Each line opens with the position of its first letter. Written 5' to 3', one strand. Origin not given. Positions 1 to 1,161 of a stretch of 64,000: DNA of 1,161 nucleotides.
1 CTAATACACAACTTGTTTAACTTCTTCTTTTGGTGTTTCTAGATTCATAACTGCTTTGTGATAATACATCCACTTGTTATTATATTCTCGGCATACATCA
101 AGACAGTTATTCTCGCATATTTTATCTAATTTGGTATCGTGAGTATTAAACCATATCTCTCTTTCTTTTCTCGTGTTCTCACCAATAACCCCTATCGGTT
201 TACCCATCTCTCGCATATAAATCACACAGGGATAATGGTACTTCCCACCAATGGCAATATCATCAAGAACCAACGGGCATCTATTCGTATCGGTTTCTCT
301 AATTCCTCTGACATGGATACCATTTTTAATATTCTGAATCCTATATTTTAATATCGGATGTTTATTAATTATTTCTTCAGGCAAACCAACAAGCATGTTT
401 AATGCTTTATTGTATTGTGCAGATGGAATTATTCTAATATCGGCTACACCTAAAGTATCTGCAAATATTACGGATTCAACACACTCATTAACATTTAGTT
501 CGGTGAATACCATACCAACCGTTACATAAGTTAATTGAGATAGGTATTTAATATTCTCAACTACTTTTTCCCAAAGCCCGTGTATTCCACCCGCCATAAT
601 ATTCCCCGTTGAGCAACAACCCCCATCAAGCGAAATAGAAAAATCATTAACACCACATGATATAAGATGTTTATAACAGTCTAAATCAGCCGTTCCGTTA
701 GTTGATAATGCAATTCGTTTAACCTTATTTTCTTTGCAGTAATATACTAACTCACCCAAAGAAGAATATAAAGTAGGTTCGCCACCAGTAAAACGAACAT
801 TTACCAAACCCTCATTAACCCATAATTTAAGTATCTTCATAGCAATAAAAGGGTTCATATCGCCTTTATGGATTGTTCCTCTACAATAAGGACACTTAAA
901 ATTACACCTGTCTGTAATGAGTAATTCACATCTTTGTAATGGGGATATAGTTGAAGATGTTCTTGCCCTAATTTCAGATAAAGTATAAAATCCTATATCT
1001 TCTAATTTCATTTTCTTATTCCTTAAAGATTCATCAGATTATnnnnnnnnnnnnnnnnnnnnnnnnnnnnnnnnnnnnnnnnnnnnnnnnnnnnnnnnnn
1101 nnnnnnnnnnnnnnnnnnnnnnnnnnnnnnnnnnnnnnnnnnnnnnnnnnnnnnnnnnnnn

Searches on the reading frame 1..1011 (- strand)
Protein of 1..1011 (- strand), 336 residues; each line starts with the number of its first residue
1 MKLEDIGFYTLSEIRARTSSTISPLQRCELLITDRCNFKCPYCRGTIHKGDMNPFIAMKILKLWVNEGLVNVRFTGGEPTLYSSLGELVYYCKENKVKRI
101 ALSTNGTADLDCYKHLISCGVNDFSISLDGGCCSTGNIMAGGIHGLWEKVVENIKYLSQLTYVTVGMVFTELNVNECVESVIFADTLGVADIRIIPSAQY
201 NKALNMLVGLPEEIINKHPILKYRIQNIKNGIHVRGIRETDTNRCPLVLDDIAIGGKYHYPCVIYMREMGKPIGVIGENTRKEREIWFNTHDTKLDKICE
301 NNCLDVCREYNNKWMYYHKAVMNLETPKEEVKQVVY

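Call 11: search_protein_families(library=pfam, proteins=[window:1-1011:-], max_evalue=0.01)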
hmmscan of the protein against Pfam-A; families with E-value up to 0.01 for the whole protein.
window:1-1011:- (336 aa): 2 families
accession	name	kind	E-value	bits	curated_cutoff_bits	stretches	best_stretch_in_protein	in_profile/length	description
PF04055.27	Radical_SAM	-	3.4e-18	66.8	29.5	1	31-175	2-157/166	Radical SAM superfamily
PF13353.11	Fer4_12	-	0.0075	17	22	0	27-107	7-92/137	4Fe-4S single cluster domain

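Call 66: search_protein_families(library=phrogs, alignment_id=A6, max_evalue=0.001)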
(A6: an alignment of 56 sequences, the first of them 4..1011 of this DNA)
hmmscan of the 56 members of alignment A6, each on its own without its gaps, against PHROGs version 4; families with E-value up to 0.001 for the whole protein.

A. member 1, window:4-1011:- (336 aa): 3 families
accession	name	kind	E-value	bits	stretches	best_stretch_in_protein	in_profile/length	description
phrog_13987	-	other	3e-14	54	1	24-116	13-110/274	radical SAM domain-containing protein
phrog_1802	-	other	8.4e-09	35.8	1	19-191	37-230/556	radical SAM domain-containing protein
phrog_21308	-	other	2.1e-08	33.8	1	24-179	411-578/735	radical SAM domain-containing protein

B. families by the number of members that match (of 56 scanned): 49 families (the first 25 are shown)
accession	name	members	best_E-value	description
phrog_338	-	2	3.9e-07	HNH endonuclease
phrog_6050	-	2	2.1e-06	HNH endonuclease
phrog_2214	-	2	1.4e-05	HNH endonuclease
phrog_9645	-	2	0.00011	HNH endonuclease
phrog_826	-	1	3.4e-46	HNH endonuclease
phrog_25593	-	1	4.1e-41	-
phrog_6452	-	1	2e-38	-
phrog_9697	-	1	4.7e-32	-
phrog_33336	-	1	1.9e-29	-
phrog_1872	-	1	5.2e-28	endonuclease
phrog_3593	-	1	1.8e-26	HNH endonuclease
phrog_874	-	1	1.7e-23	-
phrog_98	-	1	2.6e-22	-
phrog_13752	-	1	2.2e-20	-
phrog_1492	-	1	1.8e-19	HNH endonuclease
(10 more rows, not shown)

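Call 91: find_encoding_contigs(protein=window:1-1011:-, flank=10000, max_places=3)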
Protein window:1-1011:- (336 aa): 3 contigs read that carry it; 2 places shown.
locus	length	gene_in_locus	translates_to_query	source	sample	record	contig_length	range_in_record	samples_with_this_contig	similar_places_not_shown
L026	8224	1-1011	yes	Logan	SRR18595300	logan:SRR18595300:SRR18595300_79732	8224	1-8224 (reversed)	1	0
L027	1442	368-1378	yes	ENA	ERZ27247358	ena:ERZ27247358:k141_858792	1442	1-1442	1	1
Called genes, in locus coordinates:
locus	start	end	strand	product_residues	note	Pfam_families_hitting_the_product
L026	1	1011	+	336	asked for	PF04055:Radical_SAM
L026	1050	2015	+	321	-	PF10127:RlaP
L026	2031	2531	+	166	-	PF07799:DUF1643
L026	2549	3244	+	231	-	PF04055:Radical_SAM (weak)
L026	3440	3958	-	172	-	-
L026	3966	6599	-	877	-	-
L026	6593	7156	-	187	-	-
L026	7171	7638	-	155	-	-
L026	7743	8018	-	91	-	-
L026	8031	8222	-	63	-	?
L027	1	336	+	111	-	?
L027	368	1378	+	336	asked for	PF04055:Radical_SAM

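Call 94: search_protein_families(library=phrogs, alignment_id=A7, max_evalue=0.001)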
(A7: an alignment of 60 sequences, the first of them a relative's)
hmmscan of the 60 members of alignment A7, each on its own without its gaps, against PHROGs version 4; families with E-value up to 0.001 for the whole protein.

A. member 1, L026:3966-6596:- (876 aa): 1 family
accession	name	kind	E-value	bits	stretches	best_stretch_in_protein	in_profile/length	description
phrog_85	-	DNA, RNA and nucleotide metabolism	2.2e-05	24.2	1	195-275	81-160/866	thymidylate synthase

B. families by the number of members that match (of 60 scanned): 15 families
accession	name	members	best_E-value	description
phrog_3230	-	1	3.7e-42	-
phrog_27437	-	1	7.9e-14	-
phrog_11596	-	1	6.8e-12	-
phrog_154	-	1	4.1e-11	replication initiation protein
phrog_3433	-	1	1.9e-10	pilin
phrog_5335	-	1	1.5e-08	-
phrog_16914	-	1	3.2e-08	sporulation protein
phrog_13280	-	1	1.3e-07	-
phrog_11263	-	1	1.3e-07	-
phrog_10597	-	1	2.2e-06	-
phrog_1640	-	1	6.7e-06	tail protein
phrog_877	-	1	1.7e-05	-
phrog_85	-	1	2.2e-05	thymidylate synthase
phrog_33705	-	1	0.00091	-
phrog_37232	-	1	0.00092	-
